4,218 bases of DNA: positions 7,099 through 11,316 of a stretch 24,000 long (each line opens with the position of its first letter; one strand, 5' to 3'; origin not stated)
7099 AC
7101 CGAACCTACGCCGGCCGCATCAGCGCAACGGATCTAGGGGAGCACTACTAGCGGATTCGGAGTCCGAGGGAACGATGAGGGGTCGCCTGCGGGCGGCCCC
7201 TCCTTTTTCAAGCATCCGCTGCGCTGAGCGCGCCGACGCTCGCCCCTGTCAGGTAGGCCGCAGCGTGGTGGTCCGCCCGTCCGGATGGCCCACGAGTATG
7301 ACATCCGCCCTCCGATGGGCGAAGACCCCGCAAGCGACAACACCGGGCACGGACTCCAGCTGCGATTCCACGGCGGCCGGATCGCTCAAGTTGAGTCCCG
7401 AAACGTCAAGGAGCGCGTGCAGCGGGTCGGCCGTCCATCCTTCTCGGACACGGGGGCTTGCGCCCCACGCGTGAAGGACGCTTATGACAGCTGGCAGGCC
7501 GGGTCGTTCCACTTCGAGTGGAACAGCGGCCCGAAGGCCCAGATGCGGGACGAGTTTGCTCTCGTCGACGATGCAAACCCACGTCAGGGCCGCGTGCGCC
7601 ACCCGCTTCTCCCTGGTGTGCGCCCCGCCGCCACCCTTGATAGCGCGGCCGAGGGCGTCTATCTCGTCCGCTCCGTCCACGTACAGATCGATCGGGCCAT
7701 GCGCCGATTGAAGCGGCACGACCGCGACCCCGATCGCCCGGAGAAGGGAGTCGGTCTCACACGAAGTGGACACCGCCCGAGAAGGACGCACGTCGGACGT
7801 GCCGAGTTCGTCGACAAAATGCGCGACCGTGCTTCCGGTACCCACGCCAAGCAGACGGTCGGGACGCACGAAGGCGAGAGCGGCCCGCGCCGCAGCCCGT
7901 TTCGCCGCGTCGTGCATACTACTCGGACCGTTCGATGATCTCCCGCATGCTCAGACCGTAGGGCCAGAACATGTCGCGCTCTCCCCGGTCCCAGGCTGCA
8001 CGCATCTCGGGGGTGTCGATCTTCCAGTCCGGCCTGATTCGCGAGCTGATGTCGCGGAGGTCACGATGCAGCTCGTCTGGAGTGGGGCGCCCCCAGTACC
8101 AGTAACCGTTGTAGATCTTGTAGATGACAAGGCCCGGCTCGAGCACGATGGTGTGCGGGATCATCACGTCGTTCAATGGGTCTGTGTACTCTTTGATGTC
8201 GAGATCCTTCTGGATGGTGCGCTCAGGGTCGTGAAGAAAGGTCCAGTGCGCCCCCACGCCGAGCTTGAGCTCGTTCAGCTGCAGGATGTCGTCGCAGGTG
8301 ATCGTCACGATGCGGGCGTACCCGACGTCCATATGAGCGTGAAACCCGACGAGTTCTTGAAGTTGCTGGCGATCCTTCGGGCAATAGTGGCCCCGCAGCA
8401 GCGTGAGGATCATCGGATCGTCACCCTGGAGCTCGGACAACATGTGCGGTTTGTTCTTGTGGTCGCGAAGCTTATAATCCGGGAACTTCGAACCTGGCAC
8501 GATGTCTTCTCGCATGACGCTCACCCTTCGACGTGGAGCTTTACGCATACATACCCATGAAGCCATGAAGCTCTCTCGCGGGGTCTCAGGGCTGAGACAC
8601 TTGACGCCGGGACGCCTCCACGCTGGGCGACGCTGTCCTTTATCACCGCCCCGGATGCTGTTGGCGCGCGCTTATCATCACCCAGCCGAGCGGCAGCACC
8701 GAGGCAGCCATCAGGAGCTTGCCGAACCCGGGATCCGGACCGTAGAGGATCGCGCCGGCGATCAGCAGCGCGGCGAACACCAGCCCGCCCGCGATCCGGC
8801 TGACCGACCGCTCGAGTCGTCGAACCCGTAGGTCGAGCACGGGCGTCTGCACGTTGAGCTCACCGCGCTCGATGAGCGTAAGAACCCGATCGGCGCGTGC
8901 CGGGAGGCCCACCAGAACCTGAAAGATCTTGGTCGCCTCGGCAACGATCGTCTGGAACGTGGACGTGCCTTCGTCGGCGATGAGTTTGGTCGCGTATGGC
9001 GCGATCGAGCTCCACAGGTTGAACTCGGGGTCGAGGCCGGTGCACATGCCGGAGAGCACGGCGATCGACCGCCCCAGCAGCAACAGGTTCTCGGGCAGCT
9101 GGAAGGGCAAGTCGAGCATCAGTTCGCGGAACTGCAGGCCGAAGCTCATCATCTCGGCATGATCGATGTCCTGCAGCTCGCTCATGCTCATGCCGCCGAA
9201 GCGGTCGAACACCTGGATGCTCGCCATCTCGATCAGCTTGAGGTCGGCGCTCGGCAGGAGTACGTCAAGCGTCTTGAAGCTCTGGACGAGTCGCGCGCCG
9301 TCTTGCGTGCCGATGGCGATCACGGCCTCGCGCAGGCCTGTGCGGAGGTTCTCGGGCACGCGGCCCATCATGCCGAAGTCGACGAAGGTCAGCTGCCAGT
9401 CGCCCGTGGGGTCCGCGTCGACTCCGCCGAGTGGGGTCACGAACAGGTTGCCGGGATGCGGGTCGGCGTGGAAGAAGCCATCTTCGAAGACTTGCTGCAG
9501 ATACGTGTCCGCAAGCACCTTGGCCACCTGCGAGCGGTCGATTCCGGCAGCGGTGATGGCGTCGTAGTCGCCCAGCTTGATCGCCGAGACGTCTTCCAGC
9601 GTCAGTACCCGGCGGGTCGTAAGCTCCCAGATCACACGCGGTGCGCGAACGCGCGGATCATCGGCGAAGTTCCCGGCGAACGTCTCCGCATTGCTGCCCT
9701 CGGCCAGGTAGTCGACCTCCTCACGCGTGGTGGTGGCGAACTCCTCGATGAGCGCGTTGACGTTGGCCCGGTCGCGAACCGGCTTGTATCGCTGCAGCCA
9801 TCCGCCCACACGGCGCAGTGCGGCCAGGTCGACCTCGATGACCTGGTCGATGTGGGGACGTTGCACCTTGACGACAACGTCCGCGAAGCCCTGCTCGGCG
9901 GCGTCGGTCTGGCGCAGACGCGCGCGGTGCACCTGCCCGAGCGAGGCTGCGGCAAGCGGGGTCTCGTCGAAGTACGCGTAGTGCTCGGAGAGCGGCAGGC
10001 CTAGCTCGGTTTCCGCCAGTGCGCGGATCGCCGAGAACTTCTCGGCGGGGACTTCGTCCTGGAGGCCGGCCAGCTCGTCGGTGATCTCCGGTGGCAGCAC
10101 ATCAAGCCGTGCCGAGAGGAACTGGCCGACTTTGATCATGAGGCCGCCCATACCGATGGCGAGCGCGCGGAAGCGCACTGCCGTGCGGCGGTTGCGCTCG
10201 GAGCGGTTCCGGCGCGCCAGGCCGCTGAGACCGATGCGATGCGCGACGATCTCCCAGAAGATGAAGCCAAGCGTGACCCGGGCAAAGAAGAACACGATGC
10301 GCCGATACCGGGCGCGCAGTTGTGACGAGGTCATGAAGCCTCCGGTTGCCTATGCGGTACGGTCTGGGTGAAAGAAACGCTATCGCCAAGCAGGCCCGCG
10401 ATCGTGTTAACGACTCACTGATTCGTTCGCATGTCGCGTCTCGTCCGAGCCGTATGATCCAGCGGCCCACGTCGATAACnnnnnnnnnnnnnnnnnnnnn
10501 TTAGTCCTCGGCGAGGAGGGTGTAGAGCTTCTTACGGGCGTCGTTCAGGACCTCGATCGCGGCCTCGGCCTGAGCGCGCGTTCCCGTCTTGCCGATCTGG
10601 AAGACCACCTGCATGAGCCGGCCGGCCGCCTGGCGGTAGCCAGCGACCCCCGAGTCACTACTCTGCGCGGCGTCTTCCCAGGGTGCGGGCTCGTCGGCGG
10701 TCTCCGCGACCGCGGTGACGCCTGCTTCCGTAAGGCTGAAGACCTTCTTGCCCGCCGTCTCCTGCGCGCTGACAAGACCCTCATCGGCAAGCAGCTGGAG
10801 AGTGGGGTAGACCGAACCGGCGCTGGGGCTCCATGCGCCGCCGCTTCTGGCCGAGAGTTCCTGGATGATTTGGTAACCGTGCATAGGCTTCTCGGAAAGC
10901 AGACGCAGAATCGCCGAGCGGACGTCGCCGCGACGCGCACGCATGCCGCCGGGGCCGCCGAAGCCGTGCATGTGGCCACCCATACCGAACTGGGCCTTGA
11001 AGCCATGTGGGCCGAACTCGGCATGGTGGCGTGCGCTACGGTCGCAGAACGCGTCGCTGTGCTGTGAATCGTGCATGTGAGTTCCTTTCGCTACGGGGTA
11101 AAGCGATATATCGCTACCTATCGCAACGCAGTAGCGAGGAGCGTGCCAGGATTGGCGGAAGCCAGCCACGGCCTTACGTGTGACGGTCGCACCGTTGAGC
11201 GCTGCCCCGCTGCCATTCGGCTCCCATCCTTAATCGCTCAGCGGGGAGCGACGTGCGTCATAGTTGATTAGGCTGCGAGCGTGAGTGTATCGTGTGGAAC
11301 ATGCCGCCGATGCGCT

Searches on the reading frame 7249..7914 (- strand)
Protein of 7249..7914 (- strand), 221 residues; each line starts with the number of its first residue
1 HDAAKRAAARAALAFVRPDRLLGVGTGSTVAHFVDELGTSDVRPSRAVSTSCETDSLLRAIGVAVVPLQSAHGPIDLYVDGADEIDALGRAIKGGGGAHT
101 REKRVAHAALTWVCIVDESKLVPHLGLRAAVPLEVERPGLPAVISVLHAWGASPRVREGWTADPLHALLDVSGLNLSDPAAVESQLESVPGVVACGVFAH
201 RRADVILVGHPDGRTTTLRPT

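Call 56: search_protein_families(library=pfam, proteins=[window:7249-7914:-], max_evalue=0.0001)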
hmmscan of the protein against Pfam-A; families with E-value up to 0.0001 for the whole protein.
window:7249-7914:- (221 aa): 1 family
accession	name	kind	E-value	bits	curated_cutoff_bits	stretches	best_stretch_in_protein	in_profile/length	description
PF06026.20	Rib_5-P_isom_A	-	2.8e-41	141.4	26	1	47-213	2-173/173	Ribose 5-phosphate isomerase A (phosphoriboisomerase A)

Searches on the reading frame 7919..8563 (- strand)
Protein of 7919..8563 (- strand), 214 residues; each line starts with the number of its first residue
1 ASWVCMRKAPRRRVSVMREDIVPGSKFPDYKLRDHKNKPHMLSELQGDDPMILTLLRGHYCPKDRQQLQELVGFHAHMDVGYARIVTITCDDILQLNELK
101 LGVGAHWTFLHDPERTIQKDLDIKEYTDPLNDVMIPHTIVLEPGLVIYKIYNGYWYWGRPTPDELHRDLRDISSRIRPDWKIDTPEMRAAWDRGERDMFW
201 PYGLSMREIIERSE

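Call 56: search_protein_families(library=pfam, proteins=[window:7919-8563:-], max_evalue=0.0001)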
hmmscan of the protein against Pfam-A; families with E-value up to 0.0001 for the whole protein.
window:7919-8563:- (214 aa): 2 families
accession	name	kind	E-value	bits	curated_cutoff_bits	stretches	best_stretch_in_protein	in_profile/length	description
PF00578.27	AhpC-TSA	-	2.4e-10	40.9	26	1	23-147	1-121/124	AhpC/TSA family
PF08534.16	Redoxin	-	9.9e-06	25.8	26.6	1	24-143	3-124/148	Redoxin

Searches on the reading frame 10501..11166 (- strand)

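Call 56: search_protein_families(library=pfam, proteins=[window:10501-11166:-], max_evalue=0.0001)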
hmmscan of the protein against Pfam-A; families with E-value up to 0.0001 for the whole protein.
window:10501-11166:- (221 aa): 1 family
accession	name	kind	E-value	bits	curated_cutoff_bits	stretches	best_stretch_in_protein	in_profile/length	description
PF03551.20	PadR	-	1e-19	70.7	27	1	86-154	1-74/75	Transcriptional regulator PadR-like family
